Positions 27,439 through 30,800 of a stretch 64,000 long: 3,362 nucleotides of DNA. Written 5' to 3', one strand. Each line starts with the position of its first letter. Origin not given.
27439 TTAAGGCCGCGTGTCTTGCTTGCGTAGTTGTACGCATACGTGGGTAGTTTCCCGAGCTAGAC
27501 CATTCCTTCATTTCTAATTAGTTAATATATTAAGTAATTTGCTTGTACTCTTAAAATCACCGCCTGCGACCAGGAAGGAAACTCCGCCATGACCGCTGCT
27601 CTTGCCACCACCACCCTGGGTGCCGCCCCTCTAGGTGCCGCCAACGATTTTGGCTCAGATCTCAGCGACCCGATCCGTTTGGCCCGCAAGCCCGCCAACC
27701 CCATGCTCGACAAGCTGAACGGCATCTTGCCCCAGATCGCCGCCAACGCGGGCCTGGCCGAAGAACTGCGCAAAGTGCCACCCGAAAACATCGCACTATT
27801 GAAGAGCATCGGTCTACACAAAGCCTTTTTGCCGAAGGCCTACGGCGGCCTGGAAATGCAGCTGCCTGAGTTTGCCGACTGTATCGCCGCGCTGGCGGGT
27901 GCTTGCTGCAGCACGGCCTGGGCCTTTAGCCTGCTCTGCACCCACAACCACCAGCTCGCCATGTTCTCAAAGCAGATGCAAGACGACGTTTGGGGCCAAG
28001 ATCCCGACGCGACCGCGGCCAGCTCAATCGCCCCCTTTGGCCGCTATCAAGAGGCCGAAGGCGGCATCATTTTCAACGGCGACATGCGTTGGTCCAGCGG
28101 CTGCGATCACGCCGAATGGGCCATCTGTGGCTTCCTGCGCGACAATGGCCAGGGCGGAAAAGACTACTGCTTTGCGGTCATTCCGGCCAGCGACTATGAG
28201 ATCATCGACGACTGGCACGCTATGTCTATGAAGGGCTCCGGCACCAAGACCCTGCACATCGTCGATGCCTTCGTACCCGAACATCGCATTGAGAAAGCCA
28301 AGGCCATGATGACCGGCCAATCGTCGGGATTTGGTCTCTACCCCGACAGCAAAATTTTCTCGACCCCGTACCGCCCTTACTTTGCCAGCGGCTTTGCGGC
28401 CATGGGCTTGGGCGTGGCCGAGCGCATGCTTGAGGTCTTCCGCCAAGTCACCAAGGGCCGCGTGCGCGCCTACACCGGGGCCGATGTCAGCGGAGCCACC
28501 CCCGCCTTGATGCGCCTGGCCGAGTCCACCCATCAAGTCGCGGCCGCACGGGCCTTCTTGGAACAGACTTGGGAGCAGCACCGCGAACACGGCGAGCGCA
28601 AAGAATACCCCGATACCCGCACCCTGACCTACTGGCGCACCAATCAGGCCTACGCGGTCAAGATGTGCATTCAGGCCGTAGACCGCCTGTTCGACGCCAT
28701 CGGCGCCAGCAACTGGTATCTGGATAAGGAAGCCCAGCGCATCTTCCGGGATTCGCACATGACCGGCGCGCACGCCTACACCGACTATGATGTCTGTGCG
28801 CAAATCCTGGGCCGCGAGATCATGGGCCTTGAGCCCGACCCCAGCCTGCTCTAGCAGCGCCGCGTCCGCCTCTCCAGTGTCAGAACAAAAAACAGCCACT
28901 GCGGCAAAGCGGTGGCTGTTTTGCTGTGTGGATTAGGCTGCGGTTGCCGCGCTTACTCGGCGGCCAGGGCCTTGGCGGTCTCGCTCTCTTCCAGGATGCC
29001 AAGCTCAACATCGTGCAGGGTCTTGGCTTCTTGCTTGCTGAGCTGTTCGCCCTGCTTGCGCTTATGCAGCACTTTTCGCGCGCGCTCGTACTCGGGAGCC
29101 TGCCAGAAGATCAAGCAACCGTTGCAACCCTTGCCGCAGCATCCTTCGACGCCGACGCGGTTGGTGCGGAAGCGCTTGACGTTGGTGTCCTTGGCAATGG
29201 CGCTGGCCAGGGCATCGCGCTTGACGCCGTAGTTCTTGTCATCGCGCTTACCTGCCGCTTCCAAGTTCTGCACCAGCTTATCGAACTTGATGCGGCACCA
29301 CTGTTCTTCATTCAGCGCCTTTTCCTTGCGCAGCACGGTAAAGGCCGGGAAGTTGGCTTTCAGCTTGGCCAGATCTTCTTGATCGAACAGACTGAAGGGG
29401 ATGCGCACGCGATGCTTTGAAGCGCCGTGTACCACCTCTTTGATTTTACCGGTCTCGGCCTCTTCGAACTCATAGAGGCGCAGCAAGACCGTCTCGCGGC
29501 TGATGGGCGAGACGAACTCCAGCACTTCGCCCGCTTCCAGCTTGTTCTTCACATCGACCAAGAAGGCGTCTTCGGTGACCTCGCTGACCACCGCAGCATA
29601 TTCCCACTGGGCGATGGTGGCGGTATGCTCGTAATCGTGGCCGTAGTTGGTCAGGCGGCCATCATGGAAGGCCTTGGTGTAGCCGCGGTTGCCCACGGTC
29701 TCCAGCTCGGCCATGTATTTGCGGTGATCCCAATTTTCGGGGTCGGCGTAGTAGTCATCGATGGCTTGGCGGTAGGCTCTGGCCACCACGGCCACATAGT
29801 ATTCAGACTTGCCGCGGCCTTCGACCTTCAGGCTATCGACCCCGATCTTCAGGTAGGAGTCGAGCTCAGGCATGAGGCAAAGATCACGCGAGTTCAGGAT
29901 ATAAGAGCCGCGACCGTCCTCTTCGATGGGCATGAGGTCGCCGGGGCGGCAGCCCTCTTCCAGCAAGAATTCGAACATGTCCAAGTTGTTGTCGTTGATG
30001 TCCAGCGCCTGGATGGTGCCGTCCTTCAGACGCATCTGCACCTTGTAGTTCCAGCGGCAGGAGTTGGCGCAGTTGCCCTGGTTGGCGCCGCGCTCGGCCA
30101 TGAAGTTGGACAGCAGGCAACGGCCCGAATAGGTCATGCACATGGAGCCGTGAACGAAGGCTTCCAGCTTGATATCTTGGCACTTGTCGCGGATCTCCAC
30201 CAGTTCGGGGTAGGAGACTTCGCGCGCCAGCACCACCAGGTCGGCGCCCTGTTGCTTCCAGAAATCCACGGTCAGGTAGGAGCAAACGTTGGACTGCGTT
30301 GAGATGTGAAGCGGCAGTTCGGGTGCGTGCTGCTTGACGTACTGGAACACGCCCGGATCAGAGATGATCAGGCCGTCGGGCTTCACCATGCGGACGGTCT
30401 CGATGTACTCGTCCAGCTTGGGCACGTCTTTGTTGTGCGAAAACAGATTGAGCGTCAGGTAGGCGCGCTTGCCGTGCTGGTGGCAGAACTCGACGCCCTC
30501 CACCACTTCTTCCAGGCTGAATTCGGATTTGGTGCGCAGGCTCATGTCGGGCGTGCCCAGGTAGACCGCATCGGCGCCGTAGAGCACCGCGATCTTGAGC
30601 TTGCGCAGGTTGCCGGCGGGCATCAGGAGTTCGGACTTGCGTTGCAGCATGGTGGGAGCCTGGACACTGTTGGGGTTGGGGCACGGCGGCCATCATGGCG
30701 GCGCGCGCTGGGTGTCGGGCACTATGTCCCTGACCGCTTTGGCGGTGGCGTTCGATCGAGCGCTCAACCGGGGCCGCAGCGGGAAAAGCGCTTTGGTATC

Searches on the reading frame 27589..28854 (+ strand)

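Call 93: search_protein_families(library=pfam, proteins=[window:27589-28854:+], max_evalue=0.00001)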
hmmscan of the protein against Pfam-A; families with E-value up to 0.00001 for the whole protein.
window:27589-28854:+ (421 aa): 1 family
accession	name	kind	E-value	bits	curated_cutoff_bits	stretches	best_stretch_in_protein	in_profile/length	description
PF08028.16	Acyl-CoA_dh_2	-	6.1e-25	88.5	22.7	1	268-399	2-133/134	Acyl-CoA dehydrogenase, C-terminal domain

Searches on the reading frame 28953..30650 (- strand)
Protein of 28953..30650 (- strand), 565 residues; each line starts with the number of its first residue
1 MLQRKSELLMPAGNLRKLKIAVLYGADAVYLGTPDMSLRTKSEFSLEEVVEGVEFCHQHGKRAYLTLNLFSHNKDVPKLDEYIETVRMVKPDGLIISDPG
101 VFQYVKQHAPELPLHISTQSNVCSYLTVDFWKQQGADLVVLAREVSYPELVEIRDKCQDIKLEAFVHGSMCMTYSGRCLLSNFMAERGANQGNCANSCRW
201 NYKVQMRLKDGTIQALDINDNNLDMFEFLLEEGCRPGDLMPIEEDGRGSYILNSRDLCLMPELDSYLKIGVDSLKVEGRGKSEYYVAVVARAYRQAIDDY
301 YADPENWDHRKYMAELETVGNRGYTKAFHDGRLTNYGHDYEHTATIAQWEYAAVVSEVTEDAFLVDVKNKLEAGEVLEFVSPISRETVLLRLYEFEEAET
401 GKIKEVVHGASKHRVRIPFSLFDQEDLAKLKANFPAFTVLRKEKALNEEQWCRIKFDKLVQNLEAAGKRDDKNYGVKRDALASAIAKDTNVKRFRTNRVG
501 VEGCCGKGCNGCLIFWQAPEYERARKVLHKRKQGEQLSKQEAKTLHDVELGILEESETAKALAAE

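Call 93: search_protein_families(library=pfam, proteins=[window:28953-30650:-], max_evalue=0.00001)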
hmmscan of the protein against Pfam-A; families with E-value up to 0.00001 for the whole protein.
window:28953-30650:- (565 aa): 2 families
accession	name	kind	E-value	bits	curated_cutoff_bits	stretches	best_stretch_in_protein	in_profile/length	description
PF01136.24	Peptidase_U32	-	2.5e-83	279.4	22.4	1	77-331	2-229/233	Peptidase family U32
PF16325.11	Peptidase_U32_C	-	3.9e-06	27.4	28.2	1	348-420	2-73/83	Peptidase family U32 C-terminal domain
